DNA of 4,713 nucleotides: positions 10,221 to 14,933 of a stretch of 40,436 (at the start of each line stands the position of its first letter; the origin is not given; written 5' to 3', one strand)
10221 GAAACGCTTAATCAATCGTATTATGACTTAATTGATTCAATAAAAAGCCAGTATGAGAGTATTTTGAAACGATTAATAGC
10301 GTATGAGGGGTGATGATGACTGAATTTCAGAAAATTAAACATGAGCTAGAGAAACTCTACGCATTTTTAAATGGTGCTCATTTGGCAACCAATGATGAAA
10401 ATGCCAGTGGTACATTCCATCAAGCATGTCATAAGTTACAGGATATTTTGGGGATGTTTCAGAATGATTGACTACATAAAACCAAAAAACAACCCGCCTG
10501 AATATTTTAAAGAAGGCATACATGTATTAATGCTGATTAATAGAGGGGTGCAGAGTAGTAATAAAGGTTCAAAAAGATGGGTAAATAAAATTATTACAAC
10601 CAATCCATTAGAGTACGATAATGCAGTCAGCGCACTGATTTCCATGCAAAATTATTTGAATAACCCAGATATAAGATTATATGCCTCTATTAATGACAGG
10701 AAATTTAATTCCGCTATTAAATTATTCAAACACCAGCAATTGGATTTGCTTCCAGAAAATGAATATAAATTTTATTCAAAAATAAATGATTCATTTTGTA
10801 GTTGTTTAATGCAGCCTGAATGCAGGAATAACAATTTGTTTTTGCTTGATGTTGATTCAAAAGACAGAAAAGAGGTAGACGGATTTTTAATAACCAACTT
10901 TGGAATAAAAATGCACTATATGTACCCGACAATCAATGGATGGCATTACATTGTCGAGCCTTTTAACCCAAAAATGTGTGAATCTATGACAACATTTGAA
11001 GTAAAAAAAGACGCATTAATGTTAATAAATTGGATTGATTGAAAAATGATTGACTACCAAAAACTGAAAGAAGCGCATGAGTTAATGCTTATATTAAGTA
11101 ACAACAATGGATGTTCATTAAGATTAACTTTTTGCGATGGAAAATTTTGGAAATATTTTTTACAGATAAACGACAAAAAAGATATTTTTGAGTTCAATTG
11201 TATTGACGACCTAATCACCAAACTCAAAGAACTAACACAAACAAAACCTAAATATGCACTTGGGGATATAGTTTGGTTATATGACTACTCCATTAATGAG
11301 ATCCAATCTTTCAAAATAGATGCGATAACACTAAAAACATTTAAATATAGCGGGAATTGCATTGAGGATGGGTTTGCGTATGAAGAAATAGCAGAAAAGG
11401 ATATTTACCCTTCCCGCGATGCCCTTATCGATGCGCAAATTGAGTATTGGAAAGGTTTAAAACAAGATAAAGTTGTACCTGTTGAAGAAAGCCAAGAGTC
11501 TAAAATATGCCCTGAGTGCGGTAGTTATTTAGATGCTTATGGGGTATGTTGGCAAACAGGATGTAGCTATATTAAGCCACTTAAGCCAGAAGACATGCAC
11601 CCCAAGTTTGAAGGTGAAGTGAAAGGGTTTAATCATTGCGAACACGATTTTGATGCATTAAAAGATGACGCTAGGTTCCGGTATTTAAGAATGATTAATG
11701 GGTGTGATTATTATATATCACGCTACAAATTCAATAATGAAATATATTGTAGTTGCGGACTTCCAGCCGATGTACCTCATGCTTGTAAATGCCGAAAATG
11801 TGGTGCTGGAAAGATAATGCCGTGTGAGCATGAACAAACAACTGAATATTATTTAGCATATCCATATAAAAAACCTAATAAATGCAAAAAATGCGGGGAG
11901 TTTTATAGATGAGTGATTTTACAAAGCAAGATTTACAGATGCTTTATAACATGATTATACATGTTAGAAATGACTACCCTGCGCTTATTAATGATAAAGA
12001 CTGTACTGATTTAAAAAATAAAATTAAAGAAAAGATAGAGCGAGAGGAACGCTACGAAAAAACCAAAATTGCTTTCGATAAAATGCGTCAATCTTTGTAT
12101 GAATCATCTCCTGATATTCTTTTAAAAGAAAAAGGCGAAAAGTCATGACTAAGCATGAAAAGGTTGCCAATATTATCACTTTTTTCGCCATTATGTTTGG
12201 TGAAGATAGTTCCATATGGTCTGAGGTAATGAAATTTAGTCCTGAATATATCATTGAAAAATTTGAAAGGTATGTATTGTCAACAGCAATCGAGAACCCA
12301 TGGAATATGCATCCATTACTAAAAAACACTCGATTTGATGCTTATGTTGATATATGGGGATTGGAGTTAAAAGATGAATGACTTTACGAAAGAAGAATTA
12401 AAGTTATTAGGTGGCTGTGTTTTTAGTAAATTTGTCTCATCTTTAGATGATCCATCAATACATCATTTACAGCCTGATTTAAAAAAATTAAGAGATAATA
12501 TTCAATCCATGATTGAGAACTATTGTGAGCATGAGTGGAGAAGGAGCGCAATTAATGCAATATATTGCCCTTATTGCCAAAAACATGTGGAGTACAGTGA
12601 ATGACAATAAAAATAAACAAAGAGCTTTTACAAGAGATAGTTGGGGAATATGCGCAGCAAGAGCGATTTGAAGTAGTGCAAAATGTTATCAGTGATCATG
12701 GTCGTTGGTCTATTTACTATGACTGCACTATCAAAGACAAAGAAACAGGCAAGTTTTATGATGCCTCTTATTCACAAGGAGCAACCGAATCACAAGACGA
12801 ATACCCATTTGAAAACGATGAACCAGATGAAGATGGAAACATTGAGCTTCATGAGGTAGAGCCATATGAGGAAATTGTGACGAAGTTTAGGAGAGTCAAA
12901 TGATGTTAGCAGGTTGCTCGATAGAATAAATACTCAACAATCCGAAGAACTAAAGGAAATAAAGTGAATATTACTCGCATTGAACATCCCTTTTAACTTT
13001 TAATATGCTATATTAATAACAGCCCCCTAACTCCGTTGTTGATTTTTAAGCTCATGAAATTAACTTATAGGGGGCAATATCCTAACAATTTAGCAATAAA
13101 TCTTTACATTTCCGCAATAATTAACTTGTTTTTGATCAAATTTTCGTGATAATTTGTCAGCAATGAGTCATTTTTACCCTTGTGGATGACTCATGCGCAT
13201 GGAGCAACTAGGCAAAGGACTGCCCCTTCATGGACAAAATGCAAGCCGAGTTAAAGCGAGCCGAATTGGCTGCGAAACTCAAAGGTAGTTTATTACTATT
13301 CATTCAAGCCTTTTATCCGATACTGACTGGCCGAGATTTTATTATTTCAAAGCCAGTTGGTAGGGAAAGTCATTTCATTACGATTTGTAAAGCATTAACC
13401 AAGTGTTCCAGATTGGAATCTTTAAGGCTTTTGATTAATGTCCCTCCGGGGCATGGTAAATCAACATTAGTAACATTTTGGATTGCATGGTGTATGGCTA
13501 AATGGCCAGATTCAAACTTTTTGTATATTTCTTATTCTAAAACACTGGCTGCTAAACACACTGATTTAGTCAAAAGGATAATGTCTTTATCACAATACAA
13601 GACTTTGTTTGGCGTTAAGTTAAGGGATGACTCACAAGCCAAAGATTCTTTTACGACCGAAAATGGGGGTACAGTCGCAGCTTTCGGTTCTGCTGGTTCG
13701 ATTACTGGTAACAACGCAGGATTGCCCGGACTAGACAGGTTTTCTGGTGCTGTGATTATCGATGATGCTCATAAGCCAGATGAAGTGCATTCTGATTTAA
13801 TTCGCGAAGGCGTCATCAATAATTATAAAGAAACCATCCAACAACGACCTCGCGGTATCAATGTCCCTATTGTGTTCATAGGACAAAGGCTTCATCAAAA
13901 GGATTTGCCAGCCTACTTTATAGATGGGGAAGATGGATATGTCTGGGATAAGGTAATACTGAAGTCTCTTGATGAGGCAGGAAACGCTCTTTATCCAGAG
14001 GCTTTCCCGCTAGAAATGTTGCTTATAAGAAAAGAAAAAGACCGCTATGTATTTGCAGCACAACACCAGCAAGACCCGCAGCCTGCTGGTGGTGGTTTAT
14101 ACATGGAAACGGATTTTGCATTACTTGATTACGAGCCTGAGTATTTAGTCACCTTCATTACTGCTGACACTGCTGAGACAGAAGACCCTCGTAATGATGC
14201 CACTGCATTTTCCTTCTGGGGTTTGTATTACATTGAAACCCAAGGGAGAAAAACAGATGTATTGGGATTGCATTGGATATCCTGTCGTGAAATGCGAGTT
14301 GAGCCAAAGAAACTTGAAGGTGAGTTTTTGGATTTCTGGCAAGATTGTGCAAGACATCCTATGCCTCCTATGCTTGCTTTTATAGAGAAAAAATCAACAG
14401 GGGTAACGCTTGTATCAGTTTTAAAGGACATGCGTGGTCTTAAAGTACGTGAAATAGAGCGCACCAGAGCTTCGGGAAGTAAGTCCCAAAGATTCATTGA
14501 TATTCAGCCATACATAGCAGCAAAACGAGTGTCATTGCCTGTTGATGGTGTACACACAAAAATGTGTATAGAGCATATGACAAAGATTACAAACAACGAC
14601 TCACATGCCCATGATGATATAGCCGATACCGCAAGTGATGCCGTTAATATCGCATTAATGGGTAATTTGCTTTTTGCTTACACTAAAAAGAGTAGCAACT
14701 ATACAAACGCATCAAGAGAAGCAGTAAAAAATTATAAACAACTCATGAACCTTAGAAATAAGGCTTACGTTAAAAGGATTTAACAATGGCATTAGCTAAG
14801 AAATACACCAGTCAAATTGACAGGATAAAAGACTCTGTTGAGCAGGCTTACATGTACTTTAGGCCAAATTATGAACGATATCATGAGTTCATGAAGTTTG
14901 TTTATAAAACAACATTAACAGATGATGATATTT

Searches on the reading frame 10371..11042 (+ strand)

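Call 28: search_protein_families(library=pfam, proteins=[window:10371-11042:+], max_evalue=0.1)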
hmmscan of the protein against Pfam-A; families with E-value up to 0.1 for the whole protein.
window:10371-11042:+ (223 aa): 0 families

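Call 31: search_protein_families(library=phrogs, proteins=[window:10371-11042:+], max_evalue=0.05)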
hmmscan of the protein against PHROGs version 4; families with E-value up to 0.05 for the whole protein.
window:10371-11042:+ (223 aa): 2 families
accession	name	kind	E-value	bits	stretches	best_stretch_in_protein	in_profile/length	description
phrog_14949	-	unknown function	6e-08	33.5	1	96-220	78-220/240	-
phrog_7915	-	unknown function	0.019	15.7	1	69-133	75-137/230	-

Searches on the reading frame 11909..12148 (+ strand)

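Call 31: search_protein_families(library=phrogs, proteins=[window:11909-12148:+], max_evalue=0.05)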
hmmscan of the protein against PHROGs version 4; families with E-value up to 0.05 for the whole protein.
window:11909-12148:+ (79 aa): 1 family
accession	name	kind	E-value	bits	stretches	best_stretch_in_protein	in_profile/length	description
phrog_32446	-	unknown function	0.019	16.3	1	30-65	41-75/85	-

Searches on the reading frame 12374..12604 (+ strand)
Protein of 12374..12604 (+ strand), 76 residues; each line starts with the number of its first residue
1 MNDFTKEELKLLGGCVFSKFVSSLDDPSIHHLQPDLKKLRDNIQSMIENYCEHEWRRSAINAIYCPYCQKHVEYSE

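Call 31: search_protein_families(library=phrogs, proteins=[window:12374-12604:+], max_evalue=0.05)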
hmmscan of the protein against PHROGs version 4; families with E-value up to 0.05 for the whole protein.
window:12374-12604:+ (76 aa): 2 families
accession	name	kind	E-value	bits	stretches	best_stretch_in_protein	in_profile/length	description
phrog_12444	-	unknown function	0.0024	18.8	1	20-63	7-48/63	-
phrog_36993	-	unknown function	0.0057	18.1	1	61-73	14-26/62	-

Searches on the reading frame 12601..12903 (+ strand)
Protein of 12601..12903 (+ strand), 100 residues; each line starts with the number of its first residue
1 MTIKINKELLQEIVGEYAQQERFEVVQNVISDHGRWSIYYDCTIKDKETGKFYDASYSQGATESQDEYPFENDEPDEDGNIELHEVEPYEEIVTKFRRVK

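Call 28: search_protein_families(library=pfam, proteins=[window:12601-12903:+], max_evalue=0.1)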
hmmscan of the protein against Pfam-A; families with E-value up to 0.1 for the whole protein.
window:12601-12903:+ (100 aa): 0 families

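Call 31: search_protein_families(library=phrogs, proteins=[window:12601-12903:+], max_evalue=0.05)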
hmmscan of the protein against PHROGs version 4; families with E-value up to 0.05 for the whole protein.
window:12601-12903:+ (100 aa): 3 families
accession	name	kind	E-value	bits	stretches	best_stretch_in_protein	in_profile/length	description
phrog_6343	-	unknown function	5.3e-21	76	1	3-99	1-106/109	-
phrog_24344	-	unknown function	0.0036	18.8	1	13-69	32-87/111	-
phrog_14665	-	unknown function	0.049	15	0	21-69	34-82/106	-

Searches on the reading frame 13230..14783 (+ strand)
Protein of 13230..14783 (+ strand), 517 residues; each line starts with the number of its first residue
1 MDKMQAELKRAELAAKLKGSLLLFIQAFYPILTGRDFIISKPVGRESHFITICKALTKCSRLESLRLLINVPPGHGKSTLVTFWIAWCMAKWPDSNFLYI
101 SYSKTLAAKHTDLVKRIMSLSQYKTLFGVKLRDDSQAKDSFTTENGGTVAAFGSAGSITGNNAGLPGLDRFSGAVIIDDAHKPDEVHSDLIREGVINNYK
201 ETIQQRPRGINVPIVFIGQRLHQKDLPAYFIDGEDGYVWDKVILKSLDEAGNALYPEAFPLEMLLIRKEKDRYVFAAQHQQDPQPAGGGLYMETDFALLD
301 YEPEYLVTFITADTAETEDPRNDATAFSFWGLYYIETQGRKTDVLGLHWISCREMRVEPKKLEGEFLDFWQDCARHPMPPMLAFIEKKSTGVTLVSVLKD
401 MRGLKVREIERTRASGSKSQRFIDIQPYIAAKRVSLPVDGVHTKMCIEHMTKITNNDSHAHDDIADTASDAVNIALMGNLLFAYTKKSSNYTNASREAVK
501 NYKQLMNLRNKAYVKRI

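Call 28: search_protein_families(library=pfam, proteins=[window:13230-14783:+], max_evalue=0.1)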
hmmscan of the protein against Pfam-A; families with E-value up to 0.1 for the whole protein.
window:13230-14783:+ (517 aa): 5 families
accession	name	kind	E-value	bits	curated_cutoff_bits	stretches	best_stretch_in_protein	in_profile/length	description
PF04851.21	ResIII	-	0.00026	21.4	22.5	1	62-185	21-139/164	Type III restriction enzyme, res subunit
PF03237.21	Terminase_6N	-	0.00046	20.3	22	1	69-202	2-128/215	Terminase large subunit, T4likevirus-type, N-terminal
PF17289.8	Terminase_6C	-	0.0014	19.1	22.6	1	385-472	60-152/155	Terminase RNaseH-like domain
PF00270.35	DEAD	-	0.007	16.6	26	1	66-187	16-134/167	DEAD/DEAH box helicase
PF13191.12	AAA_16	-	0.037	15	32.6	0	42-120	2-85/167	AAA ATPase domain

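Call 31: search_protein_families(library=phrogs, proteins=[window:13230-14783:+], max_evalue=0.05)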
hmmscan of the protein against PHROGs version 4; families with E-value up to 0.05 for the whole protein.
window:13230-14783:+ (517 aa): 5 families
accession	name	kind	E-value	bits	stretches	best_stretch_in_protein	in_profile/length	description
phrog_38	-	head and packaging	8.8e-83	280.3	1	7-482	254-710/760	terminase large subunit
phrog_4758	-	head and packaging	1.6e-45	156.3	1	44-248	37-237/243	terminase large subunit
phrog_5573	-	head and packaging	1.2e-22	81.6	1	234-482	7-241/250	terminase large subunit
phrog_30251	-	head and packaging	7.4e-06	25.5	1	50-312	41-309/799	terminase large subunit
phrog_979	-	head and packaging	0.00054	19.7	1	303-497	431-624/642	terminase large subunit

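Call 33: find_related_loci(query=window:13230-14783:+, collection=viral_contigs, flank=6000)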
Query window:13230-14783:+ (517 aa) in viral_contigs; peptide patterns used: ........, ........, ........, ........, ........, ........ (x = any residue, [..] = any of these).
62 stretches matched a pattern; 59 encode a relative of the query (tblastn E <= 1e-3); 59 distinct loci.
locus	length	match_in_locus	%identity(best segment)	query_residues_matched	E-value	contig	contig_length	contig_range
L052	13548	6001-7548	81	2-517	0e+0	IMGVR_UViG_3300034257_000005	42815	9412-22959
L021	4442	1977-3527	78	1-516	0e+0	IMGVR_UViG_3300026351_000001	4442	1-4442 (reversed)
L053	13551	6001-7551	79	1-516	0e+0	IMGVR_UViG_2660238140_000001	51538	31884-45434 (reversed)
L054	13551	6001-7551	79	1-516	0e+0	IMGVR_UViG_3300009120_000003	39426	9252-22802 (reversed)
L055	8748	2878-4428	79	1-516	0e+0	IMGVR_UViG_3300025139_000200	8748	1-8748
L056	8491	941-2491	79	1-516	0e+0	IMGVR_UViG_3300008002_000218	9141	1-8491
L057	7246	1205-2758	79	1-517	0e+0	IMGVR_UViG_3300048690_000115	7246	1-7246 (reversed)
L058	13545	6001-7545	78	3-517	0e+0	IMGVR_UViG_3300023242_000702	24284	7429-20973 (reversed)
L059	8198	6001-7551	78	1-516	0e+0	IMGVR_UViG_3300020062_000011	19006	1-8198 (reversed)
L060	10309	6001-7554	78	1-517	0e+0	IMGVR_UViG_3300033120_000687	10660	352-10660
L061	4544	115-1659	78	3-517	0e+0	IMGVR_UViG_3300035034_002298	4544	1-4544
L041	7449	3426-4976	78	1-516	0e+0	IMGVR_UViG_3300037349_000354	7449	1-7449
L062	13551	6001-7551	78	1-516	0e+0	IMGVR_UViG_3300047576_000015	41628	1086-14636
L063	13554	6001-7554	78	1-517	0e+0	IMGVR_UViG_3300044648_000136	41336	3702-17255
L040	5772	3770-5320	79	1-516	0e+0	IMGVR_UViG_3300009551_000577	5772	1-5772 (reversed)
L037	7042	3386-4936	78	1-516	0e+0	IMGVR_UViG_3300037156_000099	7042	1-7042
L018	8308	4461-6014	74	1-517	0e+0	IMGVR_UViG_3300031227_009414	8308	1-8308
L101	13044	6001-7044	75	169-516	0e+0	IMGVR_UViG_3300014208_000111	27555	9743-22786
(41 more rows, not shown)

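Call 79: search_protein_families(library=pfam, proteins=[L101:1842-2048:+], max_evalue=0.01)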
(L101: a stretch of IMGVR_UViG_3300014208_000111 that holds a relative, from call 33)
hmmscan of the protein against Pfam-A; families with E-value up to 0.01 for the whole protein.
L101:1842-2048:+ (68 aa): 0 families

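Call 87: search_dna_similar(query=window:13230-14783:+, collection=phages, mode=protein, max_rows=12, max_evalue=1e-20)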
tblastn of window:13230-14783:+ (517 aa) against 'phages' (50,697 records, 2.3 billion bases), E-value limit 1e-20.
Records with a match: 1043; places in all: 1044; records where one place covers at least 80% of the query: 867.
Best place of each record, by identity: <60% 1043.
By first word of the organism name: Klebsiella 335; Escherichia 325; Vibrio 71; Acinetobacter 51; Shigella 30; Yersinia 25; Salmonella 25; Erwinia 25; Campylobacter 20; Citrobacter 16; and 36 more.
By host as written in the record: - 162; Klebsiella pneumoniae 141; Escherichia coli 92; Escherichia coli DSM 12242 43; Escherichia coli K-12 MG1655 33; Acinetobacter baumannii 20; Campylobacter jejuni 20; Escherichia coli K-12 18; and 238 more.
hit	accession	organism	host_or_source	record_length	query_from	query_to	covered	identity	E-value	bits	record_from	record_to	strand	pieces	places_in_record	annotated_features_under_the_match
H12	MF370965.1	Pseudoalteromonas phage SL25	Pseudoalteromonas sp.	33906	21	483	90%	33.4%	1e-62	228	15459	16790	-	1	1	putative large terminase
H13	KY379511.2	Pseudoalteromonas phage PHS21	Pseudoalteromonas marina mano4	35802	21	483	90%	33.4%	1e-62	228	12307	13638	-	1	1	putative large terminase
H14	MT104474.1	Pseudomonas phage MR14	-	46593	21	480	89%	33.6%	6e-64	231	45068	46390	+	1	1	terminase large subunit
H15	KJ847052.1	Idiomarinaceae phage 1N2-2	Idiomarinaceae bacterium N2-2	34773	21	477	88%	33.8%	8e-62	225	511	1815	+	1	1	putative large terminase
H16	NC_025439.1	Idiomarinaceae phage 1N2-2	Idiomarinaceae bacterium N2-2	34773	21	477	88%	33.8%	8e-62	225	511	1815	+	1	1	terminase large subunit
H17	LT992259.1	Yersinia phage fEV-1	-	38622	21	486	90%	32.7%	9e-59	216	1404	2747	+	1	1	g04: Phage terminase, large subunit | g04: ribosome_binding_site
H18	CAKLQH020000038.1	Acinetobacter phage MD-2021a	not known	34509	48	473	82%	33.8%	1e-45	177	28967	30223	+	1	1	Transposase and inactivated derivatives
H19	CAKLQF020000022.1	Acinetobacter phage MD-2021a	not known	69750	48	473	82%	33.8%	2e-45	177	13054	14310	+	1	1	Transposase and inactivated derivatives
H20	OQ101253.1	Acinetobacter phage Aclw_9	Acinetobacter baumannii 703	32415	48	473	82%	33.7%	5e-46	178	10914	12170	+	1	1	record has no annotation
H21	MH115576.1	Acinetobacter phage AM106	Acinetobacter baumannii NIPH 329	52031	48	473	82%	33.7%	5e-46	178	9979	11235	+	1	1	terminase large subunit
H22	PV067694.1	Acinetobacter phage Acba_23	Acinetobacter sp. 107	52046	48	473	82%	33.7%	5e-46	178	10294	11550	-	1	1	hypothetical protein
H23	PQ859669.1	Acinetobacter phage phi1_092021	Acinetobacter baumannii 090888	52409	48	473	82%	33.7%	5e-46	178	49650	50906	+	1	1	terminase large subunit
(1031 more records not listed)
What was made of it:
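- Tried and rejected: The closest TerL of an isolated phage is about 33% identical (call 87).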
